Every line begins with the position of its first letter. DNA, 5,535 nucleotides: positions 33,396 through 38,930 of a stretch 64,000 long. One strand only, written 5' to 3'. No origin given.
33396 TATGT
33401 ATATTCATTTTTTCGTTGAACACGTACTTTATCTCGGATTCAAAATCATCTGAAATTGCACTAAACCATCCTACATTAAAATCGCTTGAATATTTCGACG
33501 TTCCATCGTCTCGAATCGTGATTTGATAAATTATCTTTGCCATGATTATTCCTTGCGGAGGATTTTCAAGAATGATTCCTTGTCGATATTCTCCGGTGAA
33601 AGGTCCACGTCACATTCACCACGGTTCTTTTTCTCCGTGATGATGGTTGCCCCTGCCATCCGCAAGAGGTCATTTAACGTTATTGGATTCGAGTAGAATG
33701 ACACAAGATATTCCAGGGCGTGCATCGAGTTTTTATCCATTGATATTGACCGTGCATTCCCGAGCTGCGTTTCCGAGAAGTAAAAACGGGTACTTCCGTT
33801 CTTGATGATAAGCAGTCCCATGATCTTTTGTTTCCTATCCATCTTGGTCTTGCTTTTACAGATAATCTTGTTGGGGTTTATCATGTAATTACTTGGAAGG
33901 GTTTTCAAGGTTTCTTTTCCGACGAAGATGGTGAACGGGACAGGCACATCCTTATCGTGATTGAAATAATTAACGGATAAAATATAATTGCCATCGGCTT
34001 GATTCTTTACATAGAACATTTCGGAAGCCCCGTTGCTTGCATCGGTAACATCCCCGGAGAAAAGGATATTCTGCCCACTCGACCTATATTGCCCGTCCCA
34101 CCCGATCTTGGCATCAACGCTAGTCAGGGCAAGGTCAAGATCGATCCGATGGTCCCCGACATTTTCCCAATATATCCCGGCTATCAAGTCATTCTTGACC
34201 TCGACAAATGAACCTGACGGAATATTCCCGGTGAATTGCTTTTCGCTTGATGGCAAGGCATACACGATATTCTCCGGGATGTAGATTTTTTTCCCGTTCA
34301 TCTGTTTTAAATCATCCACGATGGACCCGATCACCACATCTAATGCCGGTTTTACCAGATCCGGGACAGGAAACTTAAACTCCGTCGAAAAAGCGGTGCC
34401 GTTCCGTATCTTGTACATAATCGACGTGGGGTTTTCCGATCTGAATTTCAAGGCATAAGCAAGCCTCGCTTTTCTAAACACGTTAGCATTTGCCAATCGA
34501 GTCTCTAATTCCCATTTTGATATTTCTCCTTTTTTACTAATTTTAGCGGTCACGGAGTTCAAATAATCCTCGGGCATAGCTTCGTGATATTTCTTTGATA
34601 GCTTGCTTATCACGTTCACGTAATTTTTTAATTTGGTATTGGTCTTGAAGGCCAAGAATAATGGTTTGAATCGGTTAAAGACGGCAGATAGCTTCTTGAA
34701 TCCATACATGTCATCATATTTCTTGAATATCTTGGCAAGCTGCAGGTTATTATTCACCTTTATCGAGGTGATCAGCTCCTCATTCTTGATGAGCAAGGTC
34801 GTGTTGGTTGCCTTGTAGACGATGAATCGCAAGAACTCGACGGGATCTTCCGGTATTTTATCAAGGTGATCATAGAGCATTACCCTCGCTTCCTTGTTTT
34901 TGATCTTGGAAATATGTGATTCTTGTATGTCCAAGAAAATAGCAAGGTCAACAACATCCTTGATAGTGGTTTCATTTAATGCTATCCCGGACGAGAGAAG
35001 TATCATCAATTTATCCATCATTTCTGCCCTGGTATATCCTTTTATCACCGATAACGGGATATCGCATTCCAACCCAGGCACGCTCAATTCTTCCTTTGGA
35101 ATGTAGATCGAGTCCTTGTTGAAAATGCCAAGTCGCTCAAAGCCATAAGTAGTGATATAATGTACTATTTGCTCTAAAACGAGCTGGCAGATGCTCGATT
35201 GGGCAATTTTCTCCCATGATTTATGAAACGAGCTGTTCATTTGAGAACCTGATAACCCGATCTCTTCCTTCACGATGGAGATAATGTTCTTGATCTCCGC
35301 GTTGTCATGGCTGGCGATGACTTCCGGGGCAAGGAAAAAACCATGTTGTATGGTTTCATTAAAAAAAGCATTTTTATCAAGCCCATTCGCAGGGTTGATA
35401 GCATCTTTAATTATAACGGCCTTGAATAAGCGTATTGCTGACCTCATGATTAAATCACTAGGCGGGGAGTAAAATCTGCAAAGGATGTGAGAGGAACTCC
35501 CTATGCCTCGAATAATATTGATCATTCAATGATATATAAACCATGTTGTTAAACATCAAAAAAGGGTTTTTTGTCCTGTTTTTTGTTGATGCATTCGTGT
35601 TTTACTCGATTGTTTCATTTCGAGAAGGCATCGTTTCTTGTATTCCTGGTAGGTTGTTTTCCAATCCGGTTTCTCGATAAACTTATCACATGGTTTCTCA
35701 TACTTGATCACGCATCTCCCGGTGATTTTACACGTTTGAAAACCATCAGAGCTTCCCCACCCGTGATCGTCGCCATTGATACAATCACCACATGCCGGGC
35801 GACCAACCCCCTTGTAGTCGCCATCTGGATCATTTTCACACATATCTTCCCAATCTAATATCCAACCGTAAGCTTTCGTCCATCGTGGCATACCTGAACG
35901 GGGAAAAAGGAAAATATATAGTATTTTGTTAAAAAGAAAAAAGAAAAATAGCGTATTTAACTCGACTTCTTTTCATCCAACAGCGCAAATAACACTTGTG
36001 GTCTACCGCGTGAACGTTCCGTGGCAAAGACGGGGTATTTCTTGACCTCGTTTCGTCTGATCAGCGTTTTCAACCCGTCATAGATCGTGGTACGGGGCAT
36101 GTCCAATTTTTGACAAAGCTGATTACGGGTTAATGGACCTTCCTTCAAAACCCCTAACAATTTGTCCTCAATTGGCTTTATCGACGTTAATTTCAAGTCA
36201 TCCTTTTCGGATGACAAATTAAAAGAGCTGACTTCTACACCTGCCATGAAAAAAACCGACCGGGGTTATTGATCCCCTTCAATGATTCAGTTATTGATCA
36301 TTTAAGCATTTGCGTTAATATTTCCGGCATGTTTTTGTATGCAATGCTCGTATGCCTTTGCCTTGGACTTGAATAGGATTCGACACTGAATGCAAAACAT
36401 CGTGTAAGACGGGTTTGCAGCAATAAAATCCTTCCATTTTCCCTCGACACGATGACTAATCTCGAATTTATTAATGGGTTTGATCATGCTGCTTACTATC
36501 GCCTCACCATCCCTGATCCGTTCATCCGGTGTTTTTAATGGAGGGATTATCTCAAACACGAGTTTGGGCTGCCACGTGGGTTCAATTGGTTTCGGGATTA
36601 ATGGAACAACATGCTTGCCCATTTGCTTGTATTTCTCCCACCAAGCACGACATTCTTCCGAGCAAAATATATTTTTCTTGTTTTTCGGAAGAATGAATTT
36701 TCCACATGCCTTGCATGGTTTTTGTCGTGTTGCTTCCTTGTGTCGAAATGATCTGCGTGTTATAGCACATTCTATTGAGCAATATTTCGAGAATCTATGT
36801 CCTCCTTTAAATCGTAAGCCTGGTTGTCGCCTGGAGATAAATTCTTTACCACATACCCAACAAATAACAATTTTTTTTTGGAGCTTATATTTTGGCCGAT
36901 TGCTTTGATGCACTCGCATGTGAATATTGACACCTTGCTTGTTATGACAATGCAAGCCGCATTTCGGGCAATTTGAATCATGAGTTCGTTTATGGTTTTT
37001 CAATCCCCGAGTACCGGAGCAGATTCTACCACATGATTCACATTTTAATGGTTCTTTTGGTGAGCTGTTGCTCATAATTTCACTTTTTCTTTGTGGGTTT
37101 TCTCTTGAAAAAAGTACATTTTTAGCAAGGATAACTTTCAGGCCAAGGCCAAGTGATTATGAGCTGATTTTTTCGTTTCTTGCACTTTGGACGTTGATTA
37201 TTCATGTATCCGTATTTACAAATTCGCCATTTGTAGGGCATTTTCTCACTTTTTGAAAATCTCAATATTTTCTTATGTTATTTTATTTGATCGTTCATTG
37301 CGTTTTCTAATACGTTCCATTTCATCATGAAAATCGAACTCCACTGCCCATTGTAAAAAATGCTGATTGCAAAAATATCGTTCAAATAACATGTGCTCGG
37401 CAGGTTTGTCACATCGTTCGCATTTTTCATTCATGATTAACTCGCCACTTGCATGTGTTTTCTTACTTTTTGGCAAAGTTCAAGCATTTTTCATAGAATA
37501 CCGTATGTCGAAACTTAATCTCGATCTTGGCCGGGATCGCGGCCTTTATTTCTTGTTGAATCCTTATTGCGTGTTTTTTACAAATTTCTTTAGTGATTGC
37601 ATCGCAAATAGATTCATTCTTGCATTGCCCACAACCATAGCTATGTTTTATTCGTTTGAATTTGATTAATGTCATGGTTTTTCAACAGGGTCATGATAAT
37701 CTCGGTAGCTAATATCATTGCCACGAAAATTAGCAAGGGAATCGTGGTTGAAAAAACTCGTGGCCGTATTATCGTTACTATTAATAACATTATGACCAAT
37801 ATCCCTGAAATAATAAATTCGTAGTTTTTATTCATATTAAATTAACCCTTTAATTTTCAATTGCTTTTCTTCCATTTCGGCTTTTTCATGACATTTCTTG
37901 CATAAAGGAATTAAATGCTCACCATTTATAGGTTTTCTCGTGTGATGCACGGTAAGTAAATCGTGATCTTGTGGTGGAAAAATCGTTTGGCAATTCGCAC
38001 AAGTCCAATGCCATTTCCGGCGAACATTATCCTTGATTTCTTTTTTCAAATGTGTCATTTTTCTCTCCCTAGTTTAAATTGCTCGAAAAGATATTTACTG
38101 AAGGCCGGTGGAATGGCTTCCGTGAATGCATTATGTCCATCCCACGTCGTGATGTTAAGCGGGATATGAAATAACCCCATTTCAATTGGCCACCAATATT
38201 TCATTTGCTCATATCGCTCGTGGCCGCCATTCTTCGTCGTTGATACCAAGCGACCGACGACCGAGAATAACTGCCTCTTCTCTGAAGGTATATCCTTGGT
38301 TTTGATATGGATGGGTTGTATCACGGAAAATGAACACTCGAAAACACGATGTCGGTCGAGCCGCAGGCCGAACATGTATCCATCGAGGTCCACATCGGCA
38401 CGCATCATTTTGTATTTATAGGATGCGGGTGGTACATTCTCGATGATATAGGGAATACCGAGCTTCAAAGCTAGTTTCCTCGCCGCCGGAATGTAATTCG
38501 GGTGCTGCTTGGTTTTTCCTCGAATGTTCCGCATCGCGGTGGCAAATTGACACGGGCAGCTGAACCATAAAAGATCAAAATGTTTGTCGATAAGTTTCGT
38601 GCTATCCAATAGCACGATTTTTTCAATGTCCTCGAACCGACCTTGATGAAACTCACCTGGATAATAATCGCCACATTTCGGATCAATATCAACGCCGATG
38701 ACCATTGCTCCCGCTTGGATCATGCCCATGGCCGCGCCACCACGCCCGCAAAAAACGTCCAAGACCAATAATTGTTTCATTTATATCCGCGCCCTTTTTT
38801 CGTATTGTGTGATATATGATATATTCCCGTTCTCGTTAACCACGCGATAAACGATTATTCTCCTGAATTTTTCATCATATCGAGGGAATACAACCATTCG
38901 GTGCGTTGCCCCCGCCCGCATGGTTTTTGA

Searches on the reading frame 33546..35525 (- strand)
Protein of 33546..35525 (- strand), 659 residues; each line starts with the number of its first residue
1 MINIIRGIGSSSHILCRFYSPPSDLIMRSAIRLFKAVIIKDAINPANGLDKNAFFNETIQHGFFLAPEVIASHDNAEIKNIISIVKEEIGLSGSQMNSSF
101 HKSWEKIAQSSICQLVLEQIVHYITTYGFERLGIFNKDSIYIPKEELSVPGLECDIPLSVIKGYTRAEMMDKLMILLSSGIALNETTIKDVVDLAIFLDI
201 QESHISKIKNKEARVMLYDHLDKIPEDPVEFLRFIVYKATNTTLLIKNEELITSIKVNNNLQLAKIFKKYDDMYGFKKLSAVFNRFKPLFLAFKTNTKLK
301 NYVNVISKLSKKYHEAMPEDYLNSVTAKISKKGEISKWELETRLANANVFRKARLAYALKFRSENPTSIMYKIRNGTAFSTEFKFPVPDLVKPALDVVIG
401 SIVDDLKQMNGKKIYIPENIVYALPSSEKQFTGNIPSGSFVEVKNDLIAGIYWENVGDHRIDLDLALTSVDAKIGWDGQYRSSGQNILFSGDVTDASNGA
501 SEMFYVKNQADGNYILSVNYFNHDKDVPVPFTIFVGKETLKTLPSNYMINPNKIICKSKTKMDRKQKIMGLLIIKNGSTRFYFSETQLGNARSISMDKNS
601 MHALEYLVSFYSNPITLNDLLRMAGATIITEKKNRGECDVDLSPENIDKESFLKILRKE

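Call 10: search_protein_families(library=pfam, proteins=[window:33546-35525:-], max_evalue=0.01)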
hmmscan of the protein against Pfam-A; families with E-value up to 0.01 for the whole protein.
window:33546-35525:- (659 aa): 0 families

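Call 17: search_protein_families(library=phrogs, proteins=[window:33546-35525:-], max_evalue=0.01)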
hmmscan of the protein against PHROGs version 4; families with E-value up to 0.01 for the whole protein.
window:33546-35525:- (659 aa): 0 families

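Call 102: search_protein_families(library=ncbifam, proteins=[window:33546-35525:-], max_evalue=0.01)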
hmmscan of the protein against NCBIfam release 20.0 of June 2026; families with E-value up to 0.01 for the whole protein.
window:33546-35525:- (659 aa): 0 families

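Call 114: search_solved_structures(query=window:33546-35525:-, max_evalue=0.5)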
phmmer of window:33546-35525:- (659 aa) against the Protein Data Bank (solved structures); distinct sequences matched with E-value up to 0.5: 2.
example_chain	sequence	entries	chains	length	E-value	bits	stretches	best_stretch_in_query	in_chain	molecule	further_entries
1o9z_A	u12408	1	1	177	0.33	12.5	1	567-619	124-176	F17-AG LECTIN DOMAIN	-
1o9v_A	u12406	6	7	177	0.45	12.1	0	567-619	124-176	F17-AG LECTIN DOMAIN | F17A-G FIMBRIAL ADHESIN | F17a-G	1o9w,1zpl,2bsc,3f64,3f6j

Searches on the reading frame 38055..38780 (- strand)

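Call 53: search_protein_families(library=pfam, proteins=[window:38055-38780:-], max_evalue=0.01)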
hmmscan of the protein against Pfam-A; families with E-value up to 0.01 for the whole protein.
window:38055-38780:- (241 aa): 4 families
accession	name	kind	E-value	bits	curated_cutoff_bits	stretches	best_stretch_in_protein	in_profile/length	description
PF00145.23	DNA_methylase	-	3.2e-10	40.4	22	1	6-78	3-72/324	C-5 cytosine-specific DNA methylase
PF13649.12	Methyltransf_25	-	0.0011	20.1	27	1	6-74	1-71/97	Methyltransferase domain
PF09445.16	Methyltransf_15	-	0.0018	18.3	22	1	5-35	3-33/165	RNA cap guanine-N2 methyltransferase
PF13847.12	Methyltransf_31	-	0.0074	16.4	27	0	5-35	6-39/145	Methyltransferase domain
